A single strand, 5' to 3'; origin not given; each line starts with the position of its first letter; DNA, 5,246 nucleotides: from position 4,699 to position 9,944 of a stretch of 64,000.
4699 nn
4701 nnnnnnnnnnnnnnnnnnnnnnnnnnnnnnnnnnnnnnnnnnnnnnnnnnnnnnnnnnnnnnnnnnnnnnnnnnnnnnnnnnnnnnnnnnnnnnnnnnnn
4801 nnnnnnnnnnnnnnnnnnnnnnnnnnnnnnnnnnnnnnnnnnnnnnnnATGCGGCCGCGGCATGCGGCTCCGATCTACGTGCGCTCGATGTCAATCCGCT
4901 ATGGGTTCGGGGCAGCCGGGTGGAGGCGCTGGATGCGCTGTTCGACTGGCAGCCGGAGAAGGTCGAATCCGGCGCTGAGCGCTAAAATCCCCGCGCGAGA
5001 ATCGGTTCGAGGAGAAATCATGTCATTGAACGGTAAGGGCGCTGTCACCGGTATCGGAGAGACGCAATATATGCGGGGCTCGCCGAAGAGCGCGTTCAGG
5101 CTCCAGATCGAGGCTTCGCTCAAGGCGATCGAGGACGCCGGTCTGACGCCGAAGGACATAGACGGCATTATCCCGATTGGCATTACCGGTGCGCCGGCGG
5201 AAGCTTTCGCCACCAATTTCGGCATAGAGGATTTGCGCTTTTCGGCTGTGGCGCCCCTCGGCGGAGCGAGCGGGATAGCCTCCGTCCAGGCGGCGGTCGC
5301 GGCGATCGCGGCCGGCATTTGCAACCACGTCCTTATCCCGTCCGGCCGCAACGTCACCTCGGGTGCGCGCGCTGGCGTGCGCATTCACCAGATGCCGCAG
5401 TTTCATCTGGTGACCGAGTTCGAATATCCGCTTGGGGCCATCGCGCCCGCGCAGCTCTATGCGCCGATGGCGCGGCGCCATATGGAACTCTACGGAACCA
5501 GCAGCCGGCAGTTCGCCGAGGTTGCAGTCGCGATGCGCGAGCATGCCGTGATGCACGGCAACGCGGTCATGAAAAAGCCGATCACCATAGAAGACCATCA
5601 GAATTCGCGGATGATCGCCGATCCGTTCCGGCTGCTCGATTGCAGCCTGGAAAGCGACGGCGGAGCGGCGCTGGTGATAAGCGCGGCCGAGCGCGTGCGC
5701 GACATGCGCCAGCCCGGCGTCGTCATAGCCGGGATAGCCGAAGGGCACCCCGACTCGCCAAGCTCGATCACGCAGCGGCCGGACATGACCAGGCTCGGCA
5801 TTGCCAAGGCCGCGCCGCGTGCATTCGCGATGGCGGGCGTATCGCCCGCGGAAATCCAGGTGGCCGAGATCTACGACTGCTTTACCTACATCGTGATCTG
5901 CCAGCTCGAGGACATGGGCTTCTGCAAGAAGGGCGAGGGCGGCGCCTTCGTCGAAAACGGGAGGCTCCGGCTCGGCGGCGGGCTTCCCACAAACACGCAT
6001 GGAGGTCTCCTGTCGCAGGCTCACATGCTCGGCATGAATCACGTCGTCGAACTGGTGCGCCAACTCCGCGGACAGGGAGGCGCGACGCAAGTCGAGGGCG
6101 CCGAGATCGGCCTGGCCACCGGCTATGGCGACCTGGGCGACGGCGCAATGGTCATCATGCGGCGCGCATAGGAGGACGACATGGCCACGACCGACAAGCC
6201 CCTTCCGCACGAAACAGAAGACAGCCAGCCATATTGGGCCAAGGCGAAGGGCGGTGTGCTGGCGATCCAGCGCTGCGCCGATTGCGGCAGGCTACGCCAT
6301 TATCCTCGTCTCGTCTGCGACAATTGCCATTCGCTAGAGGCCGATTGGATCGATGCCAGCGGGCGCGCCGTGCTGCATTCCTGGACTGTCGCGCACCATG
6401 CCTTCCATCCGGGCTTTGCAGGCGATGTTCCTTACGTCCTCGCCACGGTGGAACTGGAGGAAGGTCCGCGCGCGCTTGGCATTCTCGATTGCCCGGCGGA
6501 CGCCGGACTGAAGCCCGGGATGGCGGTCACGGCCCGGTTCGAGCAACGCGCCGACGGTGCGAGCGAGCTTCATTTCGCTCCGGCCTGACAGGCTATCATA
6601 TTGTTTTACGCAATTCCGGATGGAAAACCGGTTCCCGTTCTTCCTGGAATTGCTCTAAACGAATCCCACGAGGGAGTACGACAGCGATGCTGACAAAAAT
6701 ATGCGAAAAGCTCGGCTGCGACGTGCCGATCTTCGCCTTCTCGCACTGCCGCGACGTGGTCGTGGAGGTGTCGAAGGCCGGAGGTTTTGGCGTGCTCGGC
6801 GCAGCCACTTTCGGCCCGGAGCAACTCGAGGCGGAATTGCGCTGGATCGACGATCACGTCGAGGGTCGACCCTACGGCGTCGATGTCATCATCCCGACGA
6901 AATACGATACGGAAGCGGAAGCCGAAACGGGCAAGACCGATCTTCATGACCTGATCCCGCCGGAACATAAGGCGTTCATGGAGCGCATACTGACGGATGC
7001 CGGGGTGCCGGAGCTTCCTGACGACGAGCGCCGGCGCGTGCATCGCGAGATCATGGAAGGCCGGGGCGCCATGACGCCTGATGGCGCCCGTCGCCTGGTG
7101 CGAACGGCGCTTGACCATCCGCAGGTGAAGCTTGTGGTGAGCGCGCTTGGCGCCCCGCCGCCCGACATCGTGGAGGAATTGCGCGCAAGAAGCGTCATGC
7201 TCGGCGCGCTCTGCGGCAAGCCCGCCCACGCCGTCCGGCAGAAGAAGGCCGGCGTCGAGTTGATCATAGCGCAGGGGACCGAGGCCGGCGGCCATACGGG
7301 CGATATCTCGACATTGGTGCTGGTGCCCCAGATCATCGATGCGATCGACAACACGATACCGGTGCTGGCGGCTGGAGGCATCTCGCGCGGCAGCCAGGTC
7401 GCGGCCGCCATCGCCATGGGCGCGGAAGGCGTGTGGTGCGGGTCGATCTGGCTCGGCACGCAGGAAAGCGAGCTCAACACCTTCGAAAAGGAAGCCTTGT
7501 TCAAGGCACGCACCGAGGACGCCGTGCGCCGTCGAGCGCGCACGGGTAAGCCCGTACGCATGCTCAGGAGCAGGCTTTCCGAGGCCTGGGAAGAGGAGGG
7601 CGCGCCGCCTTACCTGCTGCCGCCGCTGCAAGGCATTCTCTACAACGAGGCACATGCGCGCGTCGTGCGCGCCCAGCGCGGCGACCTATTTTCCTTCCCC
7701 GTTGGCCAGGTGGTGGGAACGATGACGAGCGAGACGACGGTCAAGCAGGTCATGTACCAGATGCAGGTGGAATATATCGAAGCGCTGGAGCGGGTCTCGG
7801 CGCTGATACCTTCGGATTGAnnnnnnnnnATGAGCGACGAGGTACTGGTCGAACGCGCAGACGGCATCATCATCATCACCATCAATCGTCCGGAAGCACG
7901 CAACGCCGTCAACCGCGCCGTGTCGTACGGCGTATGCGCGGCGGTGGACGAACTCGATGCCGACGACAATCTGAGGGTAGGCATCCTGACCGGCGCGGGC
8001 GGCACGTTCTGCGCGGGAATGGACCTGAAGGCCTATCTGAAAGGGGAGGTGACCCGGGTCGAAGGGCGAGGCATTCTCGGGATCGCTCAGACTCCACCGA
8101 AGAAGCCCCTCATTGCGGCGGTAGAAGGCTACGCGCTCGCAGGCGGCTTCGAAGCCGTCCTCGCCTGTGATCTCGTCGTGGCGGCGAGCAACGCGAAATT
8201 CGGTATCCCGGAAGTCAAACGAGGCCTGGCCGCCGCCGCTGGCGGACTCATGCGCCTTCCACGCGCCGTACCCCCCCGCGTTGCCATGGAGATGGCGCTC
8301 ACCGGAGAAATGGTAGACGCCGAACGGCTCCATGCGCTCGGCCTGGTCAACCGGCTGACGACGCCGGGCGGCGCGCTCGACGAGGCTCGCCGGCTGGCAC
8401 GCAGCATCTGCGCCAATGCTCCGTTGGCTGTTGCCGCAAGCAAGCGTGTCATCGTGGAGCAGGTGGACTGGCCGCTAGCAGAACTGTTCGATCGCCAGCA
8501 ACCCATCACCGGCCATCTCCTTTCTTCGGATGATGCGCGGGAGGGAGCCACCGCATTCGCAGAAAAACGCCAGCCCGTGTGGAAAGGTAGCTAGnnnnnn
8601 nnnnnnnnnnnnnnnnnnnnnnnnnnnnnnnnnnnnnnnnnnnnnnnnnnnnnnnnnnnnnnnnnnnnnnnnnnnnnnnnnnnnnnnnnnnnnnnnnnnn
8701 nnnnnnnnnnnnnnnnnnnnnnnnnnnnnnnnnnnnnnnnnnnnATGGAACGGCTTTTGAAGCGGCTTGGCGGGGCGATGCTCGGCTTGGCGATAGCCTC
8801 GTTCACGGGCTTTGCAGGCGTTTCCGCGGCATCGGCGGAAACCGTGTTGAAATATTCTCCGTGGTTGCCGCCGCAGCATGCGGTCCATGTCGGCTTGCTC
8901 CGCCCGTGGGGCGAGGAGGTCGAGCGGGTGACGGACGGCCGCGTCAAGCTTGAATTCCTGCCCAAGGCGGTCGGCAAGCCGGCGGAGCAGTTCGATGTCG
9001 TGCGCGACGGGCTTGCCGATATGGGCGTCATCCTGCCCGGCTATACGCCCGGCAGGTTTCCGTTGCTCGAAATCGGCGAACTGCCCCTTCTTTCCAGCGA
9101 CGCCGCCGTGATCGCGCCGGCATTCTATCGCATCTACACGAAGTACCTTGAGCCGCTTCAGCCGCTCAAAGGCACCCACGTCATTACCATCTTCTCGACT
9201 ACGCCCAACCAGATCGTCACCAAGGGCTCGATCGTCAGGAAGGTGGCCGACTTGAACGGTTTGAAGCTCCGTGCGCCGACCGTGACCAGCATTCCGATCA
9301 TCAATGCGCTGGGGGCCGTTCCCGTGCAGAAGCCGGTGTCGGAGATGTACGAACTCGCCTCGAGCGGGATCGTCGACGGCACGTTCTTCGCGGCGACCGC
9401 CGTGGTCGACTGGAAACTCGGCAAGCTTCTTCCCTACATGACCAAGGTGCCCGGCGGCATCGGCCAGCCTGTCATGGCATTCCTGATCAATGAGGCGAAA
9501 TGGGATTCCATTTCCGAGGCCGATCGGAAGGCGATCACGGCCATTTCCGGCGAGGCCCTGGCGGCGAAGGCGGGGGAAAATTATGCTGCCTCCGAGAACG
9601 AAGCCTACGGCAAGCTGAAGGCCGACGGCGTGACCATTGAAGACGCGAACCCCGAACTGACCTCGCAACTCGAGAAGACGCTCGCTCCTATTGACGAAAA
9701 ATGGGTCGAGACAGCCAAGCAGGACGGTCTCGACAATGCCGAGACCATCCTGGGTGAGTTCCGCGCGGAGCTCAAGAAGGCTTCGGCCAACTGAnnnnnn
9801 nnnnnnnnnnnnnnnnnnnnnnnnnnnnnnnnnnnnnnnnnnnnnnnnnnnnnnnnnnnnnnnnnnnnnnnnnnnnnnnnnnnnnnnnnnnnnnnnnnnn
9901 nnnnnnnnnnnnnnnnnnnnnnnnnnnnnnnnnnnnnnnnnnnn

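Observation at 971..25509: Island-wide 12-bp palindromic operator in 20-bp-phased pairs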

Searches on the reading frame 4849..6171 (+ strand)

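Call 6: search_protein_families(library=pfam, proteins=[window:4849-6171:+])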
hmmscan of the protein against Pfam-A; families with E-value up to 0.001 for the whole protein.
window:4849-6171:+ (440 aa): 2 families
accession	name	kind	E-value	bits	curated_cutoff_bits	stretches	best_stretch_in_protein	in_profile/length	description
PF22691.2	Thiolase_C_1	-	3.5e-50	169.9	28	1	305-435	7-139/144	Thiolase C-terminal domain-like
PF02803.24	Thiolase_C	-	2.5e-06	27.6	27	1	308-425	14-116/123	Thiolase, C-terminal domain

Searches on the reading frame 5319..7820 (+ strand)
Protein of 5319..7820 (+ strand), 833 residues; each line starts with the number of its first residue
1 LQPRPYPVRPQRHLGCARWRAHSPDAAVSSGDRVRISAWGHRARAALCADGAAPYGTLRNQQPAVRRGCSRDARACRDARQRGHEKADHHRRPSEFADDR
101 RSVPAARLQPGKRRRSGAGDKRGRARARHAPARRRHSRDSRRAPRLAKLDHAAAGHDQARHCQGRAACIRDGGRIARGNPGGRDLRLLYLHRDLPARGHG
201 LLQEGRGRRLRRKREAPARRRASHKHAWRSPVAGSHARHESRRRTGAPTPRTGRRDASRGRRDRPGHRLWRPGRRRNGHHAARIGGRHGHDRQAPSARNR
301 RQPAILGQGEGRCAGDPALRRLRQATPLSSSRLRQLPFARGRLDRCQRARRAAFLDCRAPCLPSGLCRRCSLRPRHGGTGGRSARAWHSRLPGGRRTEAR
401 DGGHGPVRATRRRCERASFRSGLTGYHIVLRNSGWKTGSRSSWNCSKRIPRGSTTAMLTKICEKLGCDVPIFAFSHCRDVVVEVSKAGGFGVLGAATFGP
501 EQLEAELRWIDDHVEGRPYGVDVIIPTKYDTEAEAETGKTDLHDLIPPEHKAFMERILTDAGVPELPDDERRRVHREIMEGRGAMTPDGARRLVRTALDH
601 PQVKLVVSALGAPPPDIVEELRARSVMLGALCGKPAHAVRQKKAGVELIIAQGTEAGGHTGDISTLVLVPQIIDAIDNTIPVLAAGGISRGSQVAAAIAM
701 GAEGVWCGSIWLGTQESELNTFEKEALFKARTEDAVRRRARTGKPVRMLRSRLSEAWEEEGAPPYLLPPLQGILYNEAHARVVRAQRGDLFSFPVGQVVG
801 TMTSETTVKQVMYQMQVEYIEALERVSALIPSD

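Call 6: search_protein_families(library=pfam, proteins=[window:5319-7820:+])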
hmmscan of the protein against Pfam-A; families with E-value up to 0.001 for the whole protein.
window:5319-7820:+ (833 aa): 3 families
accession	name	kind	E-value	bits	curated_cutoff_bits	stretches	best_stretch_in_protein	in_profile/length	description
PF03060.21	NMO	-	1.4e-40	140.1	28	1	480-815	27-328/331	Nitronate monooxygenase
PF01070.24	FMN_dh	-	9.9e-09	35.1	24.9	1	636-712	230-306/350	FMN-dependent dehydrogenase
PF00478.31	IMPDH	-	1.4e-05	24.7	25.6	1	677-722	205-250/345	IMP dehydrogenase / GMP reductase domain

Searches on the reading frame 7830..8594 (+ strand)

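Call 6: search_protein_families(library=pfam, proteins=[window:7830-8594:+])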
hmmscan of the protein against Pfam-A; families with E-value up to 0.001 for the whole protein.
window:7830-8594:+ (254 aa): 2 families
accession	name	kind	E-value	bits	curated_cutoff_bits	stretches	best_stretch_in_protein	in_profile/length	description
PF00378.25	ECH_1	-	5.6e-55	186.8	27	1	9-253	2-250/251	Enoyl-CoA hydratase/isomerase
PF16113.10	ECH_2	-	1.9e-24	87.2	27.2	1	15-176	3-171/335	Enoyl-CoA hydratase/isomerase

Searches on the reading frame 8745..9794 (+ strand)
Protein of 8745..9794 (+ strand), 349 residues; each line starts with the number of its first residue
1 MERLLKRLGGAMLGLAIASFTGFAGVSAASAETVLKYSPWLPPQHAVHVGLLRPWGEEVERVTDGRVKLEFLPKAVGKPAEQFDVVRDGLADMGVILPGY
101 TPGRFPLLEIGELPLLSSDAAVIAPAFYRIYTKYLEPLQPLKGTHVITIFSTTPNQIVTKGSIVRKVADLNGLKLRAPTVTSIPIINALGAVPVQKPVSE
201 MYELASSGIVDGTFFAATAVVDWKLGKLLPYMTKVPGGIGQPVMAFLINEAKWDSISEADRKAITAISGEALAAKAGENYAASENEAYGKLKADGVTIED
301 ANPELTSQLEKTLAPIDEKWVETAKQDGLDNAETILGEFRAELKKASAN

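Call 6: search_protein_families(library=pfam, proteins=[window:8745-9794:+])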
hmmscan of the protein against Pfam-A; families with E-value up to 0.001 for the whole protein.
window:8745-9794:+ (349 aa): 1 family
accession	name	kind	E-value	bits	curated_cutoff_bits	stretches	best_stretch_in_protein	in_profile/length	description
PF03480.18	DctP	-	1.2e-35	123.7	23.4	1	42-319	6-281/286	Bacterial extracellular solute-binding protein, family 7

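Call 63: search_solved_structures(query=window:8745-9794:+, max_evalue=1e-10)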
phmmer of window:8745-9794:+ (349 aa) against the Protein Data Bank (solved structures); distinct sequences matched with E-value up to 1e-10: 24.
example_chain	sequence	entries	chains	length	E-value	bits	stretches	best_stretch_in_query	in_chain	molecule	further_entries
4p56_A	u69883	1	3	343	1.5e-59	205.3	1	35-346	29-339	Putative extracellular solute-binding protein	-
5i5p_A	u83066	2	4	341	5.1e-43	150.9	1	29-334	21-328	TRAP TRANSPORTER SOLUTE BINDING PROTEIN | TRAP solute Binding Protein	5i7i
5iga_A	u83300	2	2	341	2.8e-42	148.5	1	29-334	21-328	TRAP TRANSPORTER SOLUTE BINDING PROTEIN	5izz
5im2_A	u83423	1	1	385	1.5e-32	116.5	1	25-343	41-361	Twin-arginine translocation pathway signal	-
4n6d_A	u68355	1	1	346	4.2e-31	111.8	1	23-335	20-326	TRAP dicarboxylate transporter-DctP subunit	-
7nqg_AAA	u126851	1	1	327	9.8e-30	107.3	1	36-346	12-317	TrapT family, dctP subunit, C4-dicarboxylate periplasmic binding protein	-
7nsw_AAA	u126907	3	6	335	2.6e-28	102.6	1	31-331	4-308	TRAP dicarboxylate transporter-DctP subunit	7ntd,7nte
7nrr_AAA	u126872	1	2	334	3e-28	102.4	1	31-331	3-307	TRAP dicarboxylate transporter-DctP subunit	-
7nr2_AAA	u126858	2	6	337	3.2e-28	102.3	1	32-338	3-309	TRAP dicarboxylate transporter, DctP subunit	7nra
4pgn_A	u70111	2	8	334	5.4e-24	88.4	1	35-331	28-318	Extracellular solute-binding protein, family 7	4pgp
4nap_A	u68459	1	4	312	5.8e-24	88.3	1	41-331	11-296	Extracellular solute-binding protein, family 7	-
4p47_A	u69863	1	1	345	2.4e-14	56.7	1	2-345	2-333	TRAP dicarboxylate transporter, DctP subunit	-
4p8b_A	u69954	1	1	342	1.3e-13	54.2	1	19-333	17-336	TRAP-type transporter, periplasmic component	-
2pfz_A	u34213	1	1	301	1.1e-12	51.2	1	41-329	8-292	Putative exported protein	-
4pc9_A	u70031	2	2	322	2.5e-12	50.1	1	32-300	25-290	C4-dicarboxylate transport system, substrate-binding protein, putative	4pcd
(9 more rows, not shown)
